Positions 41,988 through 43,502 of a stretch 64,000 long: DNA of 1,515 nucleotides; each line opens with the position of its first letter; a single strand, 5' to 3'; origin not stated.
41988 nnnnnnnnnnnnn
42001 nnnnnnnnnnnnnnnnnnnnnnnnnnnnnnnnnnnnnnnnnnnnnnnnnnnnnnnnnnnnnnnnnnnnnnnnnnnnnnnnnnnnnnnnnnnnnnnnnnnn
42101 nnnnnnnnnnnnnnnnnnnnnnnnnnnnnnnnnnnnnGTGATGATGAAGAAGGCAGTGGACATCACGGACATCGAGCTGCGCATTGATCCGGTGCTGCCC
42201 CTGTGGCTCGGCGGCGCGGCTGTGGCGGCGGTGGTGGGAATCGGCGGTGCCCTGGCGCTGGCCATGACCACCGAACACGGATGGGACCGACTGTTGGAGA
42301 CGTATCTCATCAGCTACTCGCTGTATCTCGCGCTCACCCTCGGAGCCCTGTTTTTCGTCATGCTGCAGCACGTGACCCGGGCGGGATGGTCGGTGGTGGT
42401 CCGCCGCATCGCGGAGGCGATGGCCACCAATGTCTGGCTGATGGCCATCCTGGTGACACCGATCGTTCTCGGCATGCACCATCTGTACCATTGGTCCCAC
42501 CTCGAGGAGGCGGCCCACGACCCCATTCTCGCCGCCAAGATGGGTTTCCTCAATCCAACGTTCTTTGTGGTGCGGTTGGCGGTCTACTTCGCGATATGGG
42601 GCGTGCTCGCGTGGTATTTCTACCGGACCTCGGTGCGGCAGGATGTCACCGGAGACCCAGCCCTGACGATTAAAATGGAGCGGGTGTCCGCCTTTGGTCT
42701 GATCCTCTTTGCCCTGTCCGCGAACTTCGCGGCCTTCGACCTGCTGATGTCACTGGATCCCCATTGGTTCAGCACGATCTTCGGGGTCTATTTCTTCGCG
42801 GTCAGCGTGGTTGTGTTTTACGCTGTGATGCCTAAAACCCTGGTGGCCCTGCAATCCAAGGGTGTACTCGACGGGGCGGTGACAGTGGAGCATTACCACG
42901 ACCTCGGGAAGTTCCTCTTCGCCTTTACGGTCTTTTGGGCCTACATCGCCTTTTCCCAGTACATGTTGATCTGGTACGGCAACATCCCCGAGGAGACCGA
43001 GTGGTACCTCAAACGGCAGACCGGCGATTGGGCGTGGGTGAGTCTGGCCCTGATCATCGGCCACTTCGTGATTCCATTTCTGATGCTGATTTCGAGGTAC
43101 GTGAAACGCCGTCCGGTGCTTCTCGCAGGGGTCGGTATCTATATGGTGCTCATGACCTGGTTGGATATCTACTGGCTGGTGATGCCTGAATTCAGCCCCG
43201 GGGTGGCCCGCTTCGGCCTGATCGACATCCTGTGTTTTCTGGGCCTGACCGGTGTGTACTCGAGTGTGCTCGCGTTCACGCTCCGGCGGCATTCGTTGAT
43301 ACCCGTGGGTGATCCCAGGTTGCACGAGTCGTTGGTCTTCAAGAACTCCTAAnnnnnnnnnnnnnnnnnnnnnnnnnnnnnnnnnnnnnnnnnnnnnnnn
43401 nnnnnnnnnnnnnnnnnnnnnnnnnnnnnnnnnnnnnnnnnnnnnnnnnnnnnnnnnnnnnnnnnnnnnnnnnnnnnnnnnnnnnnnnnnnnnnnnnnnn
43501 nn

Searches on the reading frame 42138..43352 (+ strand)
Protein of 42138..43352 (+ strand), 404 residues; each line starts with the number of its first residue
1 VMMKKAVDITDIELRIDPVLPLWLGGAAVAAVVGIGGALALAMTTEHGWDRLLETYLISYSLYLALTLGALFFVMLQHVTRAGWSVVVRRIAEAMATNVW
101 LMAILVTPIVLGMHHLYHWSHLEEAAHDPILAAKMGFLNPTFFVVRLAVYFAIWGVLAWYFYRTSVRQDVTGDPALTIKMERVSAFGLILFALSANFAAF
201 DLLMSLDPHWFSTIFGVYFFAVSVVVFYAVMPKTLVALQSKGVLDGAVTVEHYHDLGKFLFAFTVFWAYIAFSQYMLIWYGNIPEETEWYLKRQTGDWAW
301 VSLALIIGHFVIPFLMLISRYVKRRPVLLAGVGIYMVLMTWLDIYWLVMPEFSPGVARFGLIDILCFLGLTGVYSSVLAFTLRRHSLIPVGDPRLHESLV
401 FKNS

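Call 8: search_protein_families(library=pfam, proteins=[window:42138-43352:+])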
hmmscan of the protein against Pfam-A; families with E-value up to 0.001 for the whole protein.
window:42138-43352:+ (404 aa): 0 families

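Call 42: find_homologous_proteins(query=window:42138-43352:+, max_evalue=1e-30)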
Query window:42138-43352:+ (404 aa): 7910 proteins with E <= 1e-30 among 8000 candidates; the best 120 are listed.
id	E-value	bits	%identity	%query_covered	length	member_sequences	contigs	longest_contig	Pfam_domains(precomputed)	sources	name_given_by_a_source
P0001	1.3e-247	840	92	100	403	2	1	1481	-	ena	-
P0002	6.3e-244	828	91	100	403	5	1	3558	-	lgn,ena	-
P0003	9.4e-238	808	89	100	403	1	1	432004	-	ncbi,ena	-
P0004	3.9e-220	750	80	100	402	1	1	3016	-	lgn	-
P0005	5.0e-217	739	79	100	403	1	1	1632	-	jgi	jgi:hypothetical protein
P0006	6.5e-217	739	79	100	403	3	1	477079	-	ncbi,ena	-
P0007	1.7e-213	728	79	100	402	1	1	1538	-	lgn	-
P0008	1.2e-212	725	79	100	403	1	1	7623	-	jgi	jgi:hypothetical protein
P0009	1.2e-211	722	78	100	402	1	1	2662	-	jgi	-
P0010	1.4e-210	718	77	100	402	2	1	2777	-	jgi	-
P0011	6.2e-210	716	77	100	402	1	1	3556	-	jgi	jgi:uncharacterized membrane protein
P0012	1.9e-205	701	76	100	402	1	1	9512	-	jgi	jgi:hypothetical protein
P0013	4.1e-205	700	77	100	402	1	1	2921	-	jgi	jgi:hypothetical protein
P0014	6.4e-205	699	77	100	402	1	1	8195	-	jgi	-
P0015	1.4e-204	698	77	100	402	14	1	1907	-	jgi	-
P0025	1.6e-197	675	76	100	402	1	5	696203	-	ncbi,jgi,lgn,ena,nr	ncbi:MAG TPA: hypothetical protein PKJ99_03470 [Thermoanaerobaculales bacterium]|nr:hypothetical pro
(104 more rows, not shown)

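Call 43: find_encoding_contigs(protein=P0003, flank=3000, max_places=1)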
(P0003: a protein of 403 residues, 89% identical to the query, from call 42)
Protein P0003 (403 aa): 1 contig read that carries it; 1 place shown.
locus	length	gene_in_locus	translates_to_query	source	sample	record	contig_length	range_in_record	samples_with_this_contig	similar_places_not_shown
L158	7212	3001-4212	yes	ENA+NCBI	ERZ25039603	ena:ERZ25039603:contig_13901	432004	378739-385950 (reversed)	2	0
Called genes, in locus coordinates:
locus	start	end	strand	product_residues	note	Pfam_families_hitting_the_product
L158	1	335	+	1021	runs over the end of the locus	PF13183:Fer4_8 (faint), PF12838:Fer4_7, PF13187:Fer4_9 (faint), PF13237:Fer4_10 (faint), PF13247:Fer4_11 (weak)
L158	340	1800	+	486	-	PF03916:NrfD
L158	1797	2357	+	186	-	PF11821:ActD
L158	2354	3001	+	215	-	PF00034:Cytochrom_C (weak), PF13442:Cytochrome_CBB3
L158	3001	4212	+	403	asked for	-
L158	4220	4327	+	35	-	-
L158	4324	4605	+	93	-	-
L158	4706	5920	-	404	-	PF12704:MacB_PCD, PF02687:FtsX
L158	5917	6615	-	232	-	PF00005:ABC_tran, PF02463:SMC_N (faint), PF13304:AAA_21 (faint)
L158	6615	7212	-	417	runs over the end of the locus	PF25919:BSH_CusB (faint), PF25997:BSH_YhbJ (faint), PF25917:BSH_RND, PF25973:BSH_CzcB (weak), PF25954:Beta-barrel_RND_2 (weak), PF25990:Beta-barrel_YknX (weak), PF25967:RND-MFP_C (weak), PF25989:YknX_C, +2 more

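Call 44: find_encoding_contigs(protein=P0002, flank=3000, max_places=1)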
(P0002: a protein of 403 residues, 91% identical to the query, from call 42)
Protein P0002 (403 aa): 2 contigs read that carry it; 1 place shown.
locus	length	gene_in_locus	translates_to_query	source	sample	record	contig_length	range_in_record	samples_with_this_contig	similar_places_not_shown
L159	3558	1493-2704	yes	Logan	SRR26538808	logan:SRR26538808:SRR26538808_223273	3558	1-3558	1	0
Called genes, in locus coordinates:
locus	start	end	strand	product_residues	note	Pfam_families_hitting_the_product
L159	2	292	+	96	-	?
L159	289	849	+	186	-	PF11821:ActD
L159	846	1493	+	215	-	PF00034:Cytochrom_C, PF13442:Cytochrome_CBB3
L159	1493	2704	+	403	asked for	-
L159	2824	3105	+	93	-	-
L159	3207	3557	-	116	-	?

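Call 45: find_encoding_contigs(protein=P0006, flank=3000, max_places=1)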
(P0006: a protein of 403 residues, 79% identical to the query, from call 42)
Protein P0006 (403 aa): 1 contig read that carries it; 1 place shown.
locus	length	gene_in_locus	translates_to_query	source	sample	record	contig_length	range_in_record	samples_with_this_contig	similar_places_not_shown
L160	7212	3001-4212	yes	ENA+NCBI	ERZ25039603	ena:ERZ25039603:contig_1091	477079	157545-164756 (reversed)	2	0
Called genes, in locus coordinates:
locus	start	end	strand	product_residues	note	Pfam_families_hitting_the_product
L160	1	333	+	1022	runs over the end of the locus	PF12838:Fer4_7, PF13183:Fer4_8 (faint), PF13187:Fer4_9 (weak), PF13237:Fer4_10 (faint), PF13247:Fer4_11 (faint)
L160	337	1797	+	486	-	PF03916:NrfD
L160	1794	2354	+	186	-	PF11821:ActD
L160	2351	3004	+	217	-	PF00034:Cytochrom_C (weak), PF13442:Cytochrome_CBB3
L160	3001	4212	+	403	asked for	-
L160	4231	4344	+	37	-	-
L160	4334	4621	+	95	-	-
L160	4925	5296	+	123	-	PF05635:23S_rRNA_IVP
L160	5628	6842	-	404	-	PF12704:MacB_PCD, PF02687:FtsX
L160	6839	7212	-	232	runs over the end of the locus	PF00005:ABC_tran, PF02463:SMC_N (faint), PF13304:AAA_21 (faint)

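Call 46: find_encoding_contigs(protein=P0025, flank=3000, max_places=1)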
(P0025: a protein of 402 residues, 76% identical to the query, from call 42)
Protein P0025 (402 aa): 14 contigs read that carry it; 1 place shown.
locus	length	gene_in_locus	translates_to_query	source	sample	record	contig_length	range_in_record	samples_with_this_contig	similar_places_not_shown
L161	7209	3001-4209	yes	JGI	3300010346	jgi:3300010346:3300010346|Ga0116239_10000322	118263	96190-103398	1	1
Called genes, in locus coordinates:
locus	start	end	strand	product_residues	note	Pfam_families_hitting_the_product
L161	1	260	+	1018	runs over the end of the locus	PF13183:Fer4_8 (faint), PF12838:Fer4_7 (weak), PF13237:Fer4_10 (faint), PF13247:Fer4_11 (weak)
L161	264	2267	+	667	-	PF03916:NrfD, PF11821:ActD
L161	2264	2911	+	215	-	PF00034:Cytochrom_C (weak), PF13442:Cytochrome_CBB3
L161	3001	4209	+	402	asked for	-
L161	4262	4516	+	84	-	-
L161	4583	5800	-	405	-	PF00144:Beta-lactamase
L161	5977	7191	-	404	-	PF12704:MacB_PCD, PF02687:FtsX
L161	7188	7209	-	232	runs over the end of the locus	PF00005:ABC_tran, PF02463:SMC_N (faint), PF13304:AAA_21 (faint)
